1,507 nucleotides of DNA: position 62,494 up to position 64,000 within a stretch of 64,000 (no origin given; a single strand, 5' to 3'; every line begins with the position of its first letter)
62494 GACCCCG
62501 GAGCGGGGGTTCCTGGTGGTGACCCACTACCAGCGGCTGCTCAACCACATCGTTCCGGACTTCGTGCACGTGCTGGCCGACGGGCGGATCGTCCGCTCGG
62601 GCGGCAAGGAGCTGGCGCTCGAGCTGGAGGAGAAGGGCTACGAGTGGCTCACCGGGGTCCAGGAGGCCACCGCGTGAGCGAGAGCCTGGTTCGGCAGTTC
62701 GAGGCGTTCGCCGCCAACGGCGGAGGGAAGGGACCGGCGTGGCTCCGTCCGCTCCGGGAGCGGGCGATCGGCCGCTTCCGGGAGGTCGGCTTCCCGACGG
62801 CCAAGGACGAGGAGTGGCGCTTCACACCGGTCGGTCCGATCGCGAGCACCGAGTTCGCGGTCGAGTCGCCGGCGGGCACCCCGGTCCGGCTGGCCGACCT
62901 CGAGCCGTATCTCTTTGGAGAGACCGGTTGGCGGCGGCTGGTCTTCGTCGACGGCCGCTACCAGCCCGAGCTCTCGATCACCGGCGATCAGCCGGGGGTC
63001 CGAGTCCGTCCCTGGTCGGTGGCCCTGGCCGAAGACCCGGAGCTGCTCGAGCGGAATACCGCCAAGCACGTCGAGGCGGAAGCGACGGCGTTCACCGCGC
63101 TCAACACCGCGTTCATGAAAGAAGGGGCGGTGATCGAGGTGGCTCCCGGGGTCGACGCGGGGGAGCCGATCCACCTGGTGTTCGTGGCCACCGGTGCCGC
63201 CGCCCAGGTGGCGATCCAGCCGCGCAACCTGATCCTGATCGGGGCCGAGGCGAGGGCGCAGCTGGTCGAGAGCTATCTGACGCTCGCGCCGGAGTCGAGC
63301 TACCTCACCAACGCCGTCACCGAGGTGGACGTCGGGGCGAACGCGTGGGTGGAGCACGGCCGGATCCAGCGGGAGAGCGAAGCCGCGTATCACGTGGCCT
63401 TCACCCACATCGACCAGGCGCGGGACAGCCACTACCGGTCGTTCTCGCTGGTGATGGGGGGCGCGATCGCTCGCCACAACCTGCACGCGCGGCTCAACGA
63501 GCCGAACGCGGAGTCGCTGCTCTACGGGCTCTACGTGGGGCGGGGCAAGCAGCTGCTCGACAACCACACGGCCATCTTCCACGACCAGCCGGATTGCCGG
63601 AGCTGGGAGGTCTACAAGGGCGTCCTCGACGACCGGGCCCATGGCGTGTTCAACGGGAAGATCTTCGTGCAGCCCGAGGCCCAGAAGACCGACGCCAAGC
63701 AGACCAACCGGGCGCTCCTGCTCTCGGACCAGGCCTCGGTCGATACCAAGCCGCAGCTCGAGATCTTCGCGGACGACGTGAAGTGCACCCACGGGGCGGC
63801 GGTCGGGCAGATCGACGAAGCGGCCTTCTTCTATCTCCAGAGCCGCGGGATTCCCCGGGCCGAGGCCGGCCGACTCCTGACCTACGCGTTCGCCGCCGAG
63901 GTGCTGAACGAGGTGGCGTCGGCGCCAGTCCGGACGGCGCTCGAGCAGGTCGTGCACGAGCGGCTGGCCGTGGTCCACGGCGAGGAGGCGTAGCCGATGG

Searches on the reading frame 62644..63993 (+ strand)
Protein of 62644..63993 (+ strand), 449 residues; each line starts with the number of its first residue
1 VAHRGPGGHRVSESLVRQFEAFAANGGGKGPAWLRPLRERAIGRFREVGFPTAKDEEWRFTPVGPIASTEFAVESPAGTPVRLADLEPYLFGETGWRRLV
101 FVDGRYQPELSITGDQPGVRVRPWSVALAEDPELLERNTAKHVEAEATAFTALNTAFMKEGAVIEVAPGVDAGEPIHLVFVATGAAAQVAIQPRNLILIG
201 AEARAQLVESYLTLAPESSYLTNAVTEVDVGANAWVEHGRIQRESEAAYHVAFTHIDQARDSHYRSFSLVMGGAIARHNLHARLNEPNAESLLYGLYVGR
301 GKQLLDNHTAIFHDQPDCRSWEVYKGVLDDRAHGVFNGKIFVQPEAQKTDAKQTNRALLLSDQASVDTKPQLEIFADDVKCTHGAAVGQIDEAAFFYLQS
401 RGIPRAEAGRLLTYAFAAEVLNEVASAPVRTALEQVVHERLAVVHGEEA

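Call 76: search_protein_families(library=pfam, proteins=[window:62644-63993:+], max_evalue=0.00001)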
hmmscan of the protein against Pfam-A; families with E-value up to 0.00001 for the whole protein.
window:62644-63993:+ (449 aa): 2 families
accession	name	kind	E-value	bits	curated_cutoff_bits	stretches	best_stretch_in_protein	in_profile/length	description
PF01458.23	SUFBD_core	-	6.9e-85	284.6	27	1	186-416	5-232/232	SUF system FeS cluster assembly, SufBD core domain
PF19295.5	SufBD_N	-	4.4e-10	39.9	23.5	1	33-177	25-171/172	SufBD protein N-terminal region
